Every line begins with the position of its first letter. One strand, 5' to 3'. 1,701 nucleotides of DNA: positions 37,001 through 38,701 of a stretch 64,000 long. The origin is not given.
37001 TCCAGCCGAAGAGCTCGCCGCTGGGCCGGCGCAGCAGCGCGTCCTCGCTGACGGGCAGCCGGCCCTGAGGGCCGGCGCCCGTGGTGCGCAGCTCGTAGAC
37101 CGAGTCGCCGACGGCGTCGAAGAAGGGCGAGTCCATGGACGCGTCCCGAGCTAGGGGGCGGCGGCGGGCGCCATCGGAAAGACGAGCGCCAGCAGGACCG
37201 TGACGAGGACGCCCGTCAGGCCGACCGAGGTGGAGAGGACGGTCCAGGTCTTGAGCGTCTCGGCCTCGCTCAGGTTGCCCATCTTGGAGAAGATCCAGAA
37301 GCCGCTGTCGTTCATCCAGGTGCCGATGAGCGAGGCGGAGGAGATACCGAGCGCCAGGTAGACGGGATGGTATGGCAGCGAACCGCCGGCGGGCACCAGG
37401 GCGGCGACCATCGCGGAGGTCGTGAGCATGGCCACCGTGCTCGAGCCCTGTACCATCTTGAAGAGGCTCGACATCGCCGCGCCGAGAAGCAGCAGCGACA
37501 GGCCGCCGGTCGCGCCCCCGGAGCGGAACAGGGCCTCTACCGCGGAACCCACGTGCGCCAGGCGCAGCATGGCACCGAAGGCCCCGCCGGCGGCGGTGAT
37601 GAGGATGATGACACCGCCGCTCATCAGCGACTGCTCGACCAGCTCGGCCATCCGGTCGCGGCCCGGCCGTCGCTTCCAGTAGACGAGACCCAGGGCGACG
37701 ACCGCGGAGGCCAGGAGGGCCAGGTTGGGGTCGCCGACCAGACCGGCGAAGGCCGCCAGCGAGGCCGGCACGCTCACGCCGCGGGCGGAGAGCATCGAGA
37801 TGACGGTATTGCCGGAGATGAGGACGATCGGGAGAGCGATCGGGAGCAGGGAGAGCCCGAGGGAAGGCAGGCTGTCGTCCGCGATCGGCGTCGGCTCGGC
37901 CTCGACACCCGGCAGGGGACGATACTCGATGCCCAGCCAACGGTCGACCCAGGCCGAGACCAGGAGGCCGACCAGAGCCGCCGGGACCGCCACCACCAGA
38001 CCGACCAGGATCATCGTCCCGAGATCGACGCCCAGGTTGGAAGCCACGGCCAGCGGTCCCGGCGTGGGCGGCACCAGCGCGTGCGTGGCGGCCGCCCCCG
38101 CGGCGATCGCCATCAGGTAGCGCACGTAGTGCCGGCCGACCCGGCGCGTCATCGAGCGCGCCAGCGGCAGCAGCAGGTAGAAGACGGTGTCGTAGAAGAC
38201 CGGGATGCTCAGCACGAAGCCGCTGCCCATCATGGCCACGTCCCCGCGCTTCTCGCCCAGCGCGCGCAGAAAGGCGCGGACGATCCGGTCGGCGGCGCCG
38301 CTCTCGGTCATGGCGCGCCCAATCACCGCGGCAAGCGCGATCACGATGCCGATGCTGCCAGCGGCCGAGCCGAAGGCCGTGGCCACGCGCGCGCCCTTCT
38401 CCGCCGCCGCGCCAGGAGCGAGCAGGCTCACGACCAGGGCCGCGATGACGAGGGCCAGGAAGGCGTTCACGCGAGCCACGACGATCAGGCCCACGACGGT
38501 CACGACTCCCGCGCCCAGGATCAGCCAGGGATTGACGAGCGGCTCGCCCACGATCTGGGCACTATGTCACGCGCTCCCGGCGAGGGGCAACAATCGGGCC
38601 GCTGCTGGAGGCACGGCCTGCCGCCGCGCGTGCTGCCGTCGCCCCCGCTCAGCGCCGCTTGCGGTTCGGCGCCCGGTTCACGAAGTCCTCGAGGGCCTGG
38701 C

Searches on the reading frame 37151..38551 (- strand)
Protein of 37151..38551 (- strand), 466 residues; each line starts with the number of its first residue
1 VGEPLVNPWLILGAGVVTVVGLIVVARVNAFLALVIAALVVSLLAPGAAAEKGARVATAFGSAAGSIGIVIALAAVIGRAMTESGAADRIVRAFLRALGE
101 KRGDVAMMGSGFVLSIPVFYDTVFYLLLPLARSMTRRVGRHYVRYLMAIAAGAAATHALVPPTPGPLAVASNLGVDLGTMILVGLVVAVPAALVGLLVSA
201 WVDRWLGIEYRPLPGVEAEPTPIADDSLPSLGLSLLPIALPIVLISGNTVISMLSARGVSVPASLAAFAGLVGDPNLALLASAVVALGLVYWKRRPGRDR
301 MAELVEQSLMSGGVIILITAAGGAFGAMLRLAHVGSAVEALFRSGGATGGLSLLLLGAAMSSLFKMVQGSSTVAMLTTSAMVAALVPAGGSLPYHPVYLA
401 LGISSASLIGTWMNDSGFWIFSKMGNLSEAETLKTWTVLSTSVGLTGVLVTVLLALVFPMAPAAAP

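Call 46: search_protein_families(library=pfam, proteins=[window:37151-38551:-], max_evalue=0.00001)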
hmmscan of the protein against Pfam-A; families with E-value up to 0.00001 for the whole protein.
window:37151-38551:- (466 aa): 2 families
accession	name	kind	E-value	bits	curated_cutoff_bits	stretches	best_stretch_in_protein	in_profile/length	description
PF02447.22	GntP_permease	-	2.8e-90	303.6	22.5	1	10-457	4-440/440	GntP family permease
PF03600.22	CitMHS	-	2.1e-12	47.3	31.9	1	27-402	8-334/336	Citrate transporter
